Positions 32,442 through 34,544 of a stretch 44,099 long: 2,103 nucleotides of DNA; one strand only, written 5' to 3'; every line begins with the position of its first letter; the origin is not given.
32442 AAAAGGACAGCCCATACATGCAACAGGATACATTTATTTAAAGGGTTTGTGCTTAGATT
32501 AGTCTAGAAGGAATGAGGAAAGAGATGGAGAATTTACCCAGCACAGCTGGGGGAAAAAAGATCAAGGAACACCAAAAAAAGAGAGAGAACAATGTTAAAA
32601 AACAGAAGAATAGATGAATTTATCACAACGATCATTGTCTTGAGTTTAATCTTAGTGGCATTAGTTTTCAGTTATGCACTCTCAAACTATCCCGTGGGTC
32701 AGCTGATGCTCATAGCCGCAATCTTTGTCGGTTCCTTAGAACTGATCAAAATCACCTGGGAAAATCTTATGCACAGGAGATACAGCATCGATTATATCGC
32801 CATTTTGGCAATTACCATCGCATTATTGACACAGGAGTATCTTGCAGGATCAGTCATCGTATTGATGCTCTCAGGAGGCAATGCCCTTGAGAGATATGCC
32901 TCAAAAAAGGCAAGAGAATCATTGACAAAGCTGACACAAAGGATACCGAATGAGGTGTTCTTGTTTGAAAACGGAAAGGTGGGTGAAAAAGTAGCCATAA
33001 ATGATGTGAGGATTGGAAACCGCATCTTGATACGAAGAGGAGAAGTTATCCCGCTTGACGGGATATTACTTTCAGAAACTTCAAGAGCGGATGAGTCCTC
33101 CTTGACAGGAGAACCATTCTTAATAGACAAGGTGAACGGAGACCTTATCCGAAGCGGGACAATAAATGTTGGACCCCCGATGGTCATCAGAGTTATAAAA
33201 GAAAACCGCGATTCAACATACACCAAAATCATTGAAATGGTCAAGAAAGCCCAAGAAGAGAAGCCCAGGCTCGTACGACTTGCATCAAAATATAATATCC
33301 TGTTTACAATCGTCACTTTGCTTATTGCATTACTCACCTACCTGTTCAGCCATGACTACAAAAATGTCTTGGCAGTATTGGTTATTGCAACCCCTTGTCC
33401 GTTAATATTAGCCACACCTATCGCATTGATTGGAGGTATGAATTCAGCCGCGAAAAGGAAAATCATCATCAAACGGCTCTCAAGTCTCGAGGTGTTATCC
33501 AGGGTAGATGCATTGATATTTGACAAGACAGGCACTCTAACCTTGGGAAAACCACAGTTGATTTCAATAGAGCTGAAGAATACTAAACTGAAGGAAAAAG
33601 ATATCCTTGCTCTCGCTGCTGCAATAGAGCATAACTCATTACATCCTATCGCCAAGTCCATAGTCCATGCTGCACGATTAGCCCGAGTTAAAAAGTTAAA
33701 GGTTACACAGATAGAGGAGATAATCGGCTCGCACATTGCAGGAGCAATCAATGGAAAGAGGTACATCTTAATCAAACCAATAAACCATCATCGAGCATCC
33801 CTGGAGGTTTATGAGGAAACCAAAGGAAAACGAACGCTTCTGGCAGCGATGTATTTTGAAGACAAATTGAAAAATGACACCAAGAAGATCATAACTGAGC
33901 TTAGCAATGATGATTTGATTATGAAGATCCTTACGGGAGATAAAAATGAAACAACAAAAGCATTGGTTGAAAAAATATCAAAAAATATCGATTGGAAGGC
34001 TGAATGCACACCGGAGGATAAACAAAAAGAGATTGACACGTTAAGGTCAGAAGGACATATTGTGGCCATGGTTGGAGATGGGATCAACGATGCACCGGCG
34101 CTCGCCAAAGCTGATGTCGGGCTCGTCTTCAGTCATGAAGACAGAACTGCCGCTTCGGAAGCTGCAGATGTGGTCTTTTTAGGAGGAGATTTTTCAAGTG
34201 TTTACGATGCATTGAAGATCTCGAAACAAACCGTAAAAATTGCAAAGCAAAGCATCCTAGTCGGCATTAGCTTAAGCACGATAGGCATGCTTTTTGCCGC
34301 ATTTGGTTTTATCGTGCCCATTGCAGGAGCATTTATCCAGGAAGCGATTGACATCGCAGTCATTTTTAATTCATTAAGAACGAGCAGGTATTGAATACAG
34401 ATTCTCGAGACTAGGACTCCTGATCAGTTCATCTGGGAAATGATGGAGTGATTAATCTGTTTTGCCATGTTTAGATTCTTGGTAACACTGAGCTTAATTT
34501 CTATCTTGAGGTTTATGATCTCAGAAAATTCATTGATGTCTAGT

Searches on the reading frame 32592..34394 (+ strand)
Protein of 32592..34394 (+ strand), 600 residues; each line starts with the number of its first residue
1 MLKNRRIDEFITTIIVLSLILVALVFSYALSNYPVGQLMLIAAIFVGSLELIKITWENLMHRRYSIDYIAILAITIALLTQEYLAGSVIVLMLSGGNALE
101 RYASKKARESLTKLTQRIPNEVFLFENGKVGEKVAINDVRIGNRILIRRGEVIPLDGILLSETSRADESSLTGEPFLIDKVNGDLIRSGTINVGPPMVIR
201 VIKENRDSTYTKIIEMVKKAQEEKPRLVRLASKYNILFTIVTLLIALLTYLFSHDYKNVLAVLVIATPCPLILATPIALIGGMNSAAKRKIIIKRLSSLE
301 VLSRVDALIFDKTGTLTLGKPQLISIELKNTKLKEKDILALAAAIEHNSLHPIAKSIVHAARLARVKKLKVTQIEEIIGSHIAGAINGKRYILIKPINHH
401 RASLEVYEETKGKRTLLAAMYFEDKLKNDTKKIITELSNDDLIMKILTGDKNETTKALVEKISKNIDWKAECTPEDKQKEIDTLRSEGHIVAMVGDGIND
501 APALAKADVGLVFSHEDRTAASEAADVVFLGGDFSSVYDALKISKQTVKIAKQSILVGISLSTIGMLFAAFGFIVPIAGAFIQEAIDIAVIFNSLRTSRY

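Call 42: search_protein_families(library=pfam, proteins=[window:32592-34394:+], max_evalue=0.001)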
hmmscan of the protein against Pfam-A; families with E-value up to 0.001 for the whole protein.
window:32592-34394:+ (600 aa): 2 families
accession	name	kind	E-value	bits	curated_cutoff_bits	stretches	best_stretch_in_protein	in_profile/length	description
PF00122.25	E1-E2_ATPase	-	4e-40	137.7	28.1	1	119-289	4-181/181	E1-E2 ATPase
PF00702.32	Hydrolase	-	1.3e-19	71.8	26.4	1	305-508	1-191/191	haloacid dehalogenase-like hydrolase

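Call 59: search_protein_families(library=padloc, proteins=[window:32592-34394:+], max_evalue=0.001)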
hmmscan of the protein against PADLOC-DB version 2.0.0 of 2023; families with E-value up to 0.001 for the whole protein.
window:32592-34394:+ (600 aa): 0 families
